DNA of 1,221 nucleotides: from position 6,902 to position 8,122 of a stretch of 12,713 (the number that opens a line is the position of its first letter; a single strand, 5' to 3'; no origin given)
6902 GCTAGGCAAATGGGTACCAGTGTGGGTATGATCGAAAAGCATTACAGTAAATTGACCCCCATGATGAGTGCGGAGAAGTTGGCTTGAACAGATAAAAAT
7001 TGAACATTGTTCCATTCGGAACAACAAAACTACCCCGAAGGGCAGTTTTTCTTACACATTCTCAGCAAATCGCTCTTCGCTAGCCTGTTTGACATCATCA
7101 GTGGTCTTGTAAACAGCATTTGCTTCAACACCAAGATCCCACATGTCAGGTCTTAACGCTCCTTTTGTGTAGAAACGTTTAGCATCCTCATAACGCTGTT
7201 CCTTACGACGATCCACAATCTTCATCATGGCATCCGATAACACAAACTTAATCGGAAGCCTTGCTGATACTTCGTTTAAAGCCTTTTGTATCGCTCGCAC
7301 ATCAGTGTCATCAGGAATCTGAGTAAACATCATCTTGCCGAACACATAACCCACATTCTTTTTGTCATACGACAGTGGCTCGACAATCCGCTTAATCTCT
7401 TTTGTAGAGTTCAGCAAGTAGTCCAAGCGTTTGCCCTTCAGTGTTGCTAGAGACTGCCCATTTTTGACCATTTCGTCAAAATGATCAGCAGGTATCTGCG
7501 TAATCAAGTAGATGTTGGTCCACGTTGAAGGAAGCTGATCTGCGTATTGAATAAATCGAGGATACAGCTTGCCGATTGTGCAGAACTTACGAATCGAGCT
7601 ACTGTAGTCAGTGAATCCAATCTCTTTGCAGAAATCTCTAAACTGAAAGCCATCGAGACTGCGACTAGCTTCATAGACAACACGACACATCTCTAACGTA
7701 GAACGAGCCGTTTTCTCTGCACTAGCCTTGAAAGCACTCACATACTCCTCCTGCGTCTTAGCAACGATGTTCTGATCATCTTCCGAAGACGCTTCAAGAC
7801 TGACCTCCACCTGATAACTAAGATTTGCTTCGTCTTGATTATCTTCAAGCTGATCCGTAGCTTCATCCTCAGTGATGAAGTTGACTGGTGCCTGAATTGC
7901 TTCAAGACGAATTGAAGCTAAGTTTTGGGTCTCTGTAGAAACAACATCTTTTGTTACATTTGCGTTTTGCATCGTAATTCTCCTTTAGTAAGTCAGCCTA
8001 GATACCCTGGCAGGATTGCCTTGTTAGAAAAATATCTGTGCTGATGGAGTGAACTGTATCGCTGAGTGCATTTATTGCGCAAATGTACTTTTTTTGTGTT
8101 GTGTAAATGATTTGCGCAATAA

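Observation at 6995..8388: One-gene 1.36 kb cassette bracketed by direct copies of a core-site-like repeat, each abutting the 3' end of a tyrosine recombinase gene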

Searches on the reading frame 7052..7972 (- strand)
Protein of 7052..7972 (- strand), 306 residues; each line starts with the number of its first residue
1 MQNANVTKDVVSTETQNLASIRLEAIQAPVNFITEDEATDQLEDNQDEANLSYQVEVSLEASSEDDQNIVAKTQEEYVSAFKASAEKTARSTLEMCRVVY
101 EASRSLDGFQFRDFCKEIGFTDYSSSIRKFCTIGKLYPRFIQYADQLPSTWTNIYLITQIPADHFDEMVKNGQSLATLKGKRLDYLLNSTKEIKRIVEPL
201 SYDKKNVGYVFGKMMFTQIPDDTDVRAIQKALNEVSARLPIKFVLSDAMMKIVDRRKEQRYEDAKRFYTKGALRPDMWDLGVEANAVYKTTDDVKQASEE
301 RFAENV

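Call 3: search_protein_families(library=pfam, proteins=[window:7052-7972:-], max_evalue=0.01)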
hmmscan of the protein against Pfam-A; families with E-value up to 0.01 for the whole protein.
window:7052-7972:- (306 aa): 0 families

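Call 6: search_protein_families(library=ncbifam, proteins=[window:7052-7972:-], max_evalue=0.01)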
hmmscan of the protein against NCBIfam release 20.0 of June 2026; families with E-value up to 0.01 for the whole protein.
window:7052-7972:- (306 aa): 0 families

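Call 7: search_protein_families(library=phrogs, proteins=[window:7052-7972:-], max_evalue=0.01)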
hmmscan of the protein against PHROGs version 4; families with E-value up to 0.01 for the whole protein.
window:7052-7972:- (306 aa): 0 families

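Call 8: find_encoding_contigs(protein=window:7052-7972:-, flank=10000, max_places=10)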
Protein window:7052-7972:- (306 aa): 16 contigs read that carry it; 10 places shown.
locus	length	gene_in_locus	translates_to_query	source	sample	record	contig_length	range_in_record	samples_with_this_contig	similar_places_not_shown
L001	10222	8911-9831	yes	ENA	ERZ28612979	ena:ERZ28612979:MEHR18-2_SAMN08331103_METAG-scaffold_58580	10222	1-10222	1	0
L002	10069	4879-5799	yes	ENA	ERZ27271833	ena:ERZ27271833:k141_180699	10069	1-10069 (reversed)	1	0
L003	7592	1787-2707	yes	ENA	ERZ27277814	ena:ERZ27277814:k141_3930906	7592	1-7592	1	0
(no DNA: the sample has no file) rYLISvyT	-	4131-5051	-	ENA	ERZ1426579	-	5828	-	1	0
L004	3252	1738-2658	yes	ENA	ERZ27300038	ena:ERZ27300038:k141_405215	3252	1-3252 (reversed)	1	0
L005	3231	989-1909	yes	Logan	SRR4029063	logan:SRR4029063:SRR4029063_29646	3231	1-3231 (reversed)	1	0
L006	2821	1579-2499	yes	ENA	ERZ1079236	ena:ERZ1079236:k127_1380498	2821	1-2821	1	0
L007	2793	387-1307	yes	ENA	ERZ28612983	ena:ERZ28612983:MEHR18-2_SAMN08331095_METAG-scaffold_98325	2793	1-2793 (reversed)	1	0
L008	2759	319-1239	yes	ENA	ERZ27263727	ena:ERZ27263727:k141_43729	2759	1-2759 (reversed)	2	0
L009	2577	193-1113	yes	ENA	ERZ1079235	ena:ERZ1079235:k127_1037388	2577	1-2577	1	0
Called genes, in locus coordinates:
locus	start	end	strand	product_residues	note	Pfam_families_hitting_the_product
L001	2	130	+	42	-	?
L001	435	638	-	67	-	-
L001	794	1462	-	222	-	PF03350:UPF0114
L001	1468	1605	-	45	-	-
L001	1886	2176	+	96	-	PF00440:TetR_N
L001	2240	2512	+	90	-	-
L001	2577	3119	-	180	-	PF03350:UPF0114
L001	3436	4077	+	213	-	PF00440:TetR_N (weak)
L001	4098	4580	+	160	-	PF09900:DUF2127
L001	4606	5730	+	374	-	PF13557:Phenol_MetA_deg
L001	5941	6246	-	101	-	-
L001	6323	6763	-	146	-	PF20346:DUF6641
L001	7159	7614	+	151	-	-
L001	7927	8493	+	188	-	PF00589:Phage_integrase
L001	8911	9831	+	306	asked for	-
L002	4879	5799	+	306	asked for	-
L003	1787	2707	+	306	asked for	-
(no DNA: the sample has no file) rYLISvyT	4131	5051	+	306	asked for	-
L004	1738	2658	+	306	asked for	-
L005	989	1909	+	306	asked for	-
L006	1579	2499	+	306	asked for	-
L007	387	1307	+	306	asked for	-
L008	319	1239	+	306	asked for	-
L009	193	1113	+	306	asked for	-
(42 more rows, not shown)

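Call 15: find_homologous_proteins(query=window:7052-7972:-)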
Query window:7052-7972:- (306 aa): 140 proteins with E <= 0.001 among 623 candidates; the best 120 are listed.
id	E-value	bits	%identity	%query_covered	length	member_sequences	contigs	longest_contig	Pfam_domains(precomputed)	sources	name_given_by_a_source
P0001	8.8e-183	624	94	100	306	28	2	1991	-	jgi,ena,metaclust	metaclust:\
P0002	8.0e-119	414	66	93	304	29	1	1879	-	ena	-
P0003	3.5e-97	343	61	83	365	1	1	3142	-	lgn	-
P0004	5.1e-94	333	62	79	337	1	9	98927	-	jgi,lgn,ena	-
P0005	7.8e-94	332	54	92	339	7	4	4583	-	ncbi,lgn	-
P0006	2.2e-93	331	60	81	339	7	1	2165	-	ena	-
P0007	2.9e-93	330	54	94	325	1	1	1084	-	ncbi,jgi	jgi:hypothetical protein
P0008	3.5e-93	330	57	88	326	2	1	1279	-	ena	-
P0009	4.2e-93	330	59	80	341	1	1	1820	-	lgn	-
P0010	9.9e-93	328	58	84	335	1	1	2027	-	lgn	-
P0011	1.4e-92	328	58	83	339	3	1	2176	-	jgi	jgi:hypothetical protein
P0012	2.5e-92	327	61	79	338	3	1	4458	-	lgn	-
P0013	2.7e-92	327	60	82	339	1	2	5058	-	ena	-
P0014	2.8e-92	327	54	92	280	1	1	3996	-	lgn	-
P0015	3.7e-92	327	59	82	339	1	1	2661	-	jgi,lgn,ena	jgi:hypothetical protein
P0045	2.3e-89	317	57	83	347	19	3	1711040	-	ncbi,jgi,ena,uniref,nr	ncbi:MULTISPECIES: hypothetical protein [Polynucleobacter]|jgi:hypothetical protein|uniref:hypotheti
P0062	2.3e-87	311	50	93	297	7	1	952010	-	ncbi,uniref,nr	ncbi:hypothetical protein [Polynucleobacter sp. 80A-SIGWE]|uniref:hypothetical protein n=1 Tax=Polyn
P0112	5.5e-76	274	47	92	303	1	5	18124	-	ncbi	-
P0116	1.2e-74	269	48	92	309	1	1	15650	-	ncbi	-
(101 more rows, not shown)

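Call 16: find_encoding_contigs(protein=P0045, flank=7000, max_places=3)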
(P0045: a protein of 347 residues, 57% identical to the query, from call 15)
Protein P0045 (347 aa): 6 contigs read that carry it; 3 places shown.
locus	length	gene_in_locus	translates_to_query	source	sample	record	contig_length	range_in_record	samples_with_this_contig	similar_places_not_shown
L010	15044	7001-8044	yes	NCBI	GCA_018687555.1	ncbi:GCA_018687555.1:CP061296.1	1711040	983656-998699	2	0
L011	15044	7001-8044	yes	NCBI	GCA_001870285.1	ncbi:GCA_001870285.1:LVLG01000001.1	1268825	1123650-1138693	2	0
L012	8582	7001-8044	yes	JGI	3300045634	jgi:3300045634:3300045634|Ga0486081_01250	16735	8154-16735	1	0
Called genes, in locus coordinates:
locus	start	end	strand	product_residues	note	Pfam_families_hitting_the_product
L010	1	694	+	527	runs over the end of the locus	PF00581:Rhodanese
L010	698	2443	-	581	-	PF00245:Alk_phosphatase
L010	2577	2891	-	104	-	-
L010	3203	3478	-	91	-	-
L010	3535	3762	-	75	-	-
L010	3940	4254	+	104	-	-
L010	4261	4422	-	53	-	-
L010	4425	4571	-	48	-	-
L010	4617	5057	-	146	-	PF20346:DUF6641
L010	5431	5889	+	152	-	-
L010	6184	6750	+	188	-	PF00589:Phage_integrase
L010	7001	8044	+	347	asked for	-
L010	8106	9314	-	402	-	-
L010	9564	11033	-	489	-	PF03797:Autotransporter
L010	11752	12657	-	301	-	PF03976:PPK2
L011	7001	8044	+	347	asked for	-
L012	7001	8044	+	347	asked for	-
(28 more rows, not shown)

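Call 17: find_encoding_contigs(protein=P0062, flank=7000, max_places=2)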
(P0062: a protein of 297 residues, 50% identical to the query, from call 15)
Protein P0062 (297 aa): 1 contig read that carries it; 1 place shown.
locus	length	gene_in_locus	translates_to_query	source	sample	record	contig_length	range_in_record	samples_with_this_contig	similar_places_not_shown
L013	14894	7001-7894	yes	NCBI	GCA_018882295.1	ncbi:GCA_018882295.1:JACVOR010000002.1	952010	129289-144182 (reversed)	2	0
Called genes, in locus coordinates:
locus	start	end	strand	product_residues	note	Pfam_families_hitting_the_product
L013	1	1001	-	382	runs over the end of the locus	PF02275:CBAH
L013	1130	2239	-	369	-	PF02275:CBAH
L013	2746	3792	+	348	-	-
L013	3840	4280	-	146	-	PF20346:DUF6641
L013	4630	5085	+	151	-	-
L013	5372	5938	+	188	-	PF00589:Phage_integrase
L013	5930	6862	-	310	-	-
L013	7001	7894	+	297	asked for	-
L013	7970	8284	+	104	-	-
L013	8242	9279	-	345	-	PF00589:Phage_integrase (faint)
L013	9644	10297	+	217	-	PF12843:QSregVF_b (faint)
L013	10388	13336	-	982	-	-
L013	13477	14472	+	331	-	PF12833:HTH_18, PF00165:HTH_AraC (weak)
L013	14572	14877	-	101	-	-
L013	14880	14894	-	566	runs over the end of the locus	PF05662:YadA_stalk (weak), PF03895:YadA_anchor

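Call 18: find_encoding_contigs(protein=P0004, flank=7000, max_places=3)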
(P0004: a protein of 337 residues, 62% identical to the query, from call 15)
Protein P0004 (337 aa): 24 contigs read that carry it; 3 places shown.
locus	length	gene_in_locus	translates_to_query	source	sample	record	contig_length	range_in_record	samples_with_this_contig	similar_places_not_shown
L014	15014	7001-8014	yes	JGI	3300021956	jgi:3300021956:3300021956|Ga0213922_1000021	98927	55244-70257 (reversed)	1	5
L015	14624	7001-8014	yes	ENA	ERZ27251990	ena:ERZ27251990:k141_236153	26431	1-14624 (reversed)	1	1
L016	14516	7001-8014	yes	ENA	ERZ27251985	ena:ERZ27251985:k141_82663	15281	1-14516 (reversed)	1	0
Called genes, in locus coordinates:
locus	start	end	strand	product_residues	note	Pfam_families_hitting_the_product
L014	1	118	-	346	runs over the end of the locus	-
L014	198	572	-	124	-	PF11162:DUF2946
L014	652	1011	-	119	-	-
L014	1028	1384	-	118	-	PF01934:HepT-like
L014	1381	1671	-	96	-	PF01909:NTP_transf_2, PF18765:Polbeta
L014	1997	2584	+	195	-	-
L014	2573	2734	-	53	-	-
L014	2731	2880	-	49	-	-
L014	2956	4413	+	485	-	PF02463:SMC_N (weak), PF13175:AAA_15, PF13476:AAA_23, PF13304:AAA_21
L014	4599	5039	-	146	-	PF20346:DUF6641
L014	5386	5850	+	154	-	-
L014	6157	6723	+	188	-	PF00589:Phage_integrase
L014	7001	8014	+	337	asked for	-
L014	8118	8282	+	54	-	-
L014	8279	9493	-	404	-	PF00589:Phage_integrase (faint)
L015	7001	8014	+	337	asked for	-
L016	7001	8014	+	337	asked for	-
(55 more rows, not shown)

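Call 25: search_solved_structures(query=A1, max_evalue=10)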
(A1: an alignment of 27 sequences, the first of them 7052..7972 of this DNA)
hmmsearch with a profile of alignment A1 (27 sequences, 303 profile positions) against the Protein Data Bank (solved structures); distinct sequences matched with E-value up to 10: 10.
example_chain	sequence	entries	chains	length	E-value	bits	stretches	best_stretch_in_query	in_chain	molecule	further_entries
8jaq_A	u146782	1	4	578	0.35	13.1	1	210-264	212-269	Amyloid protein-binding protein 2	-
8jar_A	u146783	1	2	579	0.35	13.1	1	210-264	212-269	Amyloid protein-binding protein 2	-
8jal_A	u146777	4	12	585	0.36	13.1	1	210-264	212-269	Amyloid protein-binding protein 2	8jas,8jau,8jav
7aor_ar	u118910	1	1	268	0.68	12.2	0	181-239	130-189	AKAP7_NLS domain-containing protein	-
3f6w_A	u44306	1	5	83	1.6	10.9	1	100-122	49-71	XRE-family like protein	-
8sxv_A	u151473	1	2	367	1.8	10.8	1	204-249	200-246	UDP-2,3-diacetamido-2,3-dideoxy-glucuronic acid-2-epimerase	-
8sxw_A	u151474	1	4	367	1.8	10.8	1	204-249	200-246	UDP-2,3-diacetamido-2,3-dideoxy-glucuronic acid-2-epimerase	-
8sxy_A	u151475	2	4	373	1.9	10.7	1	204-249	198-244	UDP-2,3-diacetamido-2,3-dideoxy-glucuronic acid-2-epimerase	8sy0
8sy9_A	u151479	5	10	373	1.9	10.7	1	204-249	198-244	UDP-2,3-diacetamido-2,3-dideoxy-glucuronic acid-2-epimerase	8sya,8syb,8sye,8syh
8syd_A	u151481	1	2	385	1.9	10.7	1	204-249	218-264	UDP-2,3-diacetamido-2,3-dideoxy-glucuronic acid-2-epimerase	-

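Call 26: find_related_loci(query=A1, collection=genome_contigs, flank=8000)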
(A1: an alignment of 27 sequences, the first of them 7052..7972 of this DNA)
Query A1 (306 aa) in genome_contigs; peptide patterns used: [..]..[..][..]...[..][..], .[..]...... (x = any residue, [..] = any of these).
22 stretches matched a pattern; 10 encode a relative of the query (tblastn E <= 1e-3); 10 distinct loci.
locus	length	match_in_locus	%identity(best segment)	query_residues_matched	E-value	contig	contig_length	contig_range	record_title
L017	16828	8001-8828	67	20-304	1e-131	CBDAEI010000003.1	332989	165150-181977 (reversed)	Oxalobacteraceae bacterium isolate GE-M3 genome assembly, contig: GE-M3-c4, whole genome shotgun sequence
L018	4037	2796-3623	67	20-304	3e-134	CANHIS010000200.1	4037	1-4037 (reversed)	MAG: Bacteroidetes bacterium isolate RE-26jul17-123 genome assembly, contig: RE-26jul17-C51905, whole genome shotgun seq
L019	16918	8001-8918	52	6-300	4e-103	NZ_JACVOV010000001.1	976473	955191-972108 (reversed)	Polynucleobacter sp. AP-Capit-er-40B-B4 AP-Capit-er-40B-B4__NODE_1_length_976473_cov_199.6, whole genome shotgun sequenc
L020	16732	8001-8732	59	51-294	2e-99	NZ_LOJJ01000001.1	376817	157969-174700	Polynucleobacter sinensis strain MWH-HuW1 Ga0081198_101, whole genome shotgun sequence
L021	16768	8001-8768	57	40-292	2e-99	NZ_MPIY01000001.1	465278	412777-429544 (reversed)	Polynucleobacter sphagniphilus strain MWH-Weng1-1 2574185727, whole genome shotgun sequence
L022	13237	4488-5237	58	51-300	1e-99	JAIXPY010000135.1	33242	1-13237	MAG: Burkholderiaceae bacterium isolate C1_MAG_00078 C1_MAG_00078_000000000147, whole genome shotgun sequence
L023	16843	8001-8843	50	2-288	1e-97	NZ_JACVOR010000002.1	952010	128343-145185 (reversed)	Polynucleobacter sp. 80A-SIGWE NODE_2_length_952010_cov_127.070030, whole genome shotgun sequence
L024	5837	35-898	46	1-287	9e-80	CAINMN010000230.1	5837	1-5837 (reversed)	MAG: uncultured Burkholderiales bacterium isolate Loclat_bin-00649 genome assembly, contig: bin-00649:230/382, whole gen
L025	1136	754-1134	51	20-148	1e-41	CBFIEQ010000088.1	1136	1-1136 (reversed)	MAG: uncultured Aquiluna sp. isolate Co_bin_196_indper genome assembly, contig: Co_bin_196_indper_c106, whole genome sho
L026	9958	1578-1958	43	74-199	3e-29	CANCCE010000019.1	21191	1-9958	MAG: Comamonadaceae bacterium isolate JR-MC-E-240519-50 genome assembly, contig: JR-MC-E-240519-C2282, whole genome shot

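Call 31: search_protein_families(library=padloc, proteins=[window:7052-7972:-], max_evalue=0.01)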
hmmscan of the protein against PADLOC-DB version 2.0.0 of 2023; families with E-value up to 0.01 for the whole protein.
window:7052-7972:- (306 aa): 1 family
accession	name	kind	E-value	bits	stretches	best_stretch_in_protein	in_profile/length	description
PDLC04997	PDC-S32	-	0.00036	18.3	1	149-258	97-186/285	-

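Call 32: predict_structure(alignment_id=A1)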
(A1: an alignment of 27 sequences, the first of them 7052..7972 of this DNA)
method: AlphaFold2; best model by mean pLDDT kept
length: 306 residues; sequences in the alignment: 27
mean_pLDDT: 70.3   pTM: 0.46
mean pLDDT of the five models: 70.3, 69.5, 66.8, 65.2, 64.7
residues with pLDDT >= 90: 61; 70-90: 132; 50-70: 30; < 50: 83
segments of 3 or more residues with pLDDT < 50: 1-53, 195-197, 280-306
pLDDT, mean of each block of 10 residues (from residue 1): 31 34 41 33 34 63 75 92 86 93 92 94 92 90 88 90 86 82 82 56 73 76 85 85 81 82 66 53 44 45 44
secondary structure, 60 per line:
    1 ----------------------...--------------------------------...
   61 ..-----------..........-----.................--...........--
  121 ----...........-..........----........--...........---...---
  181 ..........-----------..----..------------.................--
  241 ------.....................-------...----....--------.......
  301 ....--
elements in order: H59-62 H74-83 H89-105 H108-118 H125-135 H137-146 H151-158 H162-171 H181-190 H222-238 H247-267 H282-285 H294-304

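Call 35: fold_search(model_id=the predicted structure, library=pdb)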
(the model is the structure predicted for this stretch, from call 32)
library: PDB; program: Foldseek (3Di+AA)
matches with E <= 10: 93; with E <= 0.001: 0
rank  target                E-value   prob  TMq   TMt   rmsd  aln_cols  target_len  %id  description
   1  3on2_B                8.0e-01  0.09  0.11  0.15  13.6       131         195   12  Structure of a protein with unknown function from Rhodococcus sp. RHA1 (released 2010-09-22)
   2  9ave                  2.6e+00  0.14  0.15  0.37  11.2        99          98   12  Mitochondrial fission 1 protein Fis1 T34E mutation (released 2025-05-21)
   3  9r2z_B                2.7e+00  0.20  0.16  0.45   6.6        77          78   18  RptR transcriptional repressor (released 2025-07-23)
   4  2zcx                  2.9e+00  0.03  0.11  0.14  10.9       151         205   10  Crystal structure of TetR family transcriptional regulator SCO7815 (released 2008-11-18)
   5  9aye                  3.0e+00  0.12  0.14  0.37  11.4       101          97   12  FIS1 T34D Covalent inhibitor complex (released 2025-05-21)
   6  9r2z_A                3.2e+00  0.18  0.16  0.45   6.4        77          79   18  RptR transcriptional repressor (released 2025-07-23)
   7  7vg4_B                3.2e+00  0.04  0.10  0.13  15.3       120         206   13  10,5-methenyltetrahydrofolate cyclohydrolase from Methylobacterium extorquens AM1 strain (released 2022-07-06)
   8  7y16_A                3.2e+00  0.04  0.09  0.13  10.2       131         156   13  Crystal structure of rRNA-processing protein Las1 (released 2023-06-14)
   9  5k3g_A                3.4e+00  0.03  0.12  0.07  17.2       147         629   11  Crystals structure of Acyl-CoA oxidase-1 in Caenorhabditis elegans, Apo form-I (released 2016-08-24)
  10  2lem_MODEL_1_A        3.5e+00  0.02  0.08  0.10  19.2       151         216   16  Monomeric Mouse ApoAI(1-216) (released 2012-12-19)
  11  9avc_B                3.7e+00  0.12  0.15  0.37  11.4       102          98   10  Fis1 Structure Y38E mutation (released 2025-05-21)
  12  5k3h_C                3.7e+00  0.02  0.12  0.07  17.4       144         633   10  Crystals structure of Acyl-CoA oxidase-1 in Caenorhabditis elegans, Apo form-II (released 2016-08-24)
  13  9msj_M                3.9e+00  0.02  0.10  0.09  22.3       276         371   10  de novo SigN RNA polymerase NTP-bound open complex (RPo+2A) (released 2025-08-13)
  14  4dyl                  3.9e+00  0.01  0.08  0.07  39.4       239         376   12  F-BAR domain of human FES tyrosine kinase (released 2012-04-04)
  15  7dsr_B                4.1e+00  0.12  0.15  0.13   8.0        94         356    7  Anthranilate phosphoribosyltransferase variant Gly141Asn from Saccharomyces cerevisiae in complex with 4-fluoroanthran (released 2021-03-17)
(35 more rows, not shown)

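Call 48: search_protein_representatives(alignment_id=A1)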
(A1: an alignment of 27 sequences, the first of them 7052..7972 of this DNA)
Query: 27 sequences, 303 profile positions. Proteins with E-value up to 0.001 (for the whole library): 758; up to 1e-10: 442; up to 1e-30: 72. The best 150 are listed.
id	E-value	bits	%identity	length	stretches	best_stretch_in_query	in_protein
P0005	1.9e-134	463.9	-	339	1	6-301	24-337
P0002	2.2e-130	450.5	-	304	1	7-300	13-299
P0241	1.4e-126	438.1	-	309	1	6-294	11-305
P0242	1.5e-110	385.4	-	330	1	29-300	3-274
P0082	1.9e-108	378.5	-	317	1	13-288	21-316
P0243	4.1e-107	374.1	-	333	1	9-291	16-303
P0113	1.2e-106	372.6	-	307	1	9-288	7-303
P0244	1.3e-103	362.6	-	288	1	43-294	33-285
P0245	6.8e-98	343.9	-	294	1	24-297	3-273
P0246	4.1e-92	324.9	-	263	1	53-244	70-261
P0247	3.5e-91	321.8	-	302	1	40-290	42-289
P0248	4.4e-91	321.5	-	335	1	36-291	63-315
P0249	1.7e-90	319.5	-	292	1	18-287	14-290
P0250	2.0e-89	316.1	-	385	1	12-291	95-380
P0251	3.2e-89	315.4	-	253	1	69-298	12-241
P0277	1.0e-40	156.1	-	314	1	63-195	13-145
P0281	8.2e-40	153.1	-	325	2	54-190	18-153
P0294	1.9e-37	145.4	-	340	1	73-187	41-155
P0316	6.1e-28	114.2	-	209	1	68-188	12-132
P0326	1.5e-24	103.1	-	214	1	64-199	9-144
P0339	8.7e-23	97.2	-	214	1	63-188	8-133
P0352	4.6e-22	94.9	-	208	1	75-194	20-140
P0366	6.4e-21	91.1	-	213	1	63-189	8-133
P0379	9.1e-20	87.3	-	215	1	63-201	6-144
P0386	2.9e-19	85.7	-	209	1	78-201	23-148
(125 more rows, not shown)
